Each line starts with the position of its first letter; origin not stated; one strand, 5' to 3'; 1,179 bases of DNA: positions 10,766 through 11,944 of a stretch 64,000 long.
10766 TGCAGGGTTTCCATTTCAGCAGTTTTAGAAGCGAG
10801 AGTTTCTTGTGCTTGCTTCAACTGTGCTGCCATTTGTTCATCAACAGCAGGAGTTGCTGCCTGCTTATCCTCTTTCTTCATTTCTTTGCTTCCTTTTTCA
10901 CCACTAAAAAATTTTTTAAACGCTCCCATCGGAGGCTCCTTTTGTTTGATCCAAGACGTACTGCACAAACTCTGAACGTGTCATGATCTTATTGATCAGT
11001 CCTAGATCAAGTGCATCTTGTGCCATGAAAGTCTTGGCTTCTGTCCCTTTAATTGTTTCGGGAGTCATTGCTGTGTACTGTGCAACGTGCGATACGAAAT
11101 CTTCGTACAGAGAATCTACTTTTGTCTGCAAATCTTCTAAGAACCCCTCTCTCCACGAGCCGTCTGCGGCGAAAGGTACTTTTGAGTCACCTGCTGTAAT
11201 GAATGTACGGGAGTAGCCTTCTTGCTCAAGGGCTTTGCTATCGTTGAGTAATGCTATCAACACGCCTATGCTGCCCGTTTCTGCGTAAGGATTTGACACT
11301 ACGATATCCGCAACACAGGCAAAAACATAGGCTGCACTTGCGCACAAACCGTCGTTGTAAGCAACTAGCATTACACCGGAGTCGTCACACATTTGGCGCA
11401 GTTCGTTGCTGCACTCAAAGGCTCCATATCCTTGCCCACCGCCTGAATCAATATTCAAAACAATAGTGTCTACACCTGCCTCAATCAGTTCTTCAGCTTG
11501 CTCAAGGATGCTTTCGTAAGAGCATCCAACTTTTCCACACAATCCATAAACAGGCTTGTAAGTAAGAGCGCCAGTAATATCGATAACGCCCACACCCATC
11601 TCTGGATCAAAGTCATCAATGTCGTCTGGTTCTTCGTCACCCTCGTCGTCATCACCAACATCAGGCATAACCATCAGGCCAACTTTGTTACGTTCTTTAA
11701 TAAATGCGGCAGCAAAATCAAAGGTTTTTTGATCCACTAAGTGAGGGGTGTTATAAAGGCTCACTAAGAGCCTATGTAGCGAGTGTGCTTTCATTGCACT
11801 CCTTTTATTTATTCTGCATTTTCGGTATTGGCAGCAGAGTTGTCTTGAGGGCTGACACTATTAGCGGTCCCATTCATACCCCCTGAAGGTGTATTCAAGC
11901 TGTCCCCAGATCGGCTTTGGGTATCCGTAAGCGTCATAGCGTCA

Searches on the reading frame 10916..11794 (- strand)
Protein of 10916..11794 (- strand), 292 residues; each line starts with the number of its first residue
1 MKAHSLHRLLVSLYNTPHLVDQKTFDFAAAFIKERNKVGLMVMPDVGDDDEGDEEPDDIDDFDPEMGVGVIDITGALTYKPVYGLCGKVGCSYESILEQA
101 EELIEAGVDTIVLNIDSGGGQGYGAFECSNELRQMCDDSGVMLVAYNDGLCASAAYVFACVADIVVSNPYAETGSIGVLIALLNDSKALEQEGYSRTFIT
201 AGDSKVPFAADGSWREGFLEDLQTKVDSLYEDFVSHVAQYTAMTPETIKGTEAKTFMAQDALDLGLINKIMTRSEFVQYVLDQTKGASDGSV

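Call 48: search_protein_families(library=pfam, proteins=[window:10916-11794:-], max_evalue=0.001)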
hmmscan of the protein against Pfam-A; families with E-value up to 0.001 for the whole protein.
window:10916-11794:- (292 aa): 1 family
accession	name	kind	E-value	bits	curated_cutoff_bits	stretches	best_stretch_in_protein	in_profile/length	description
PF01343.23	Peptidase_S49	-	1.6e-23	83.8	24.9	1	139-278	5-145/154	Peptidase family S49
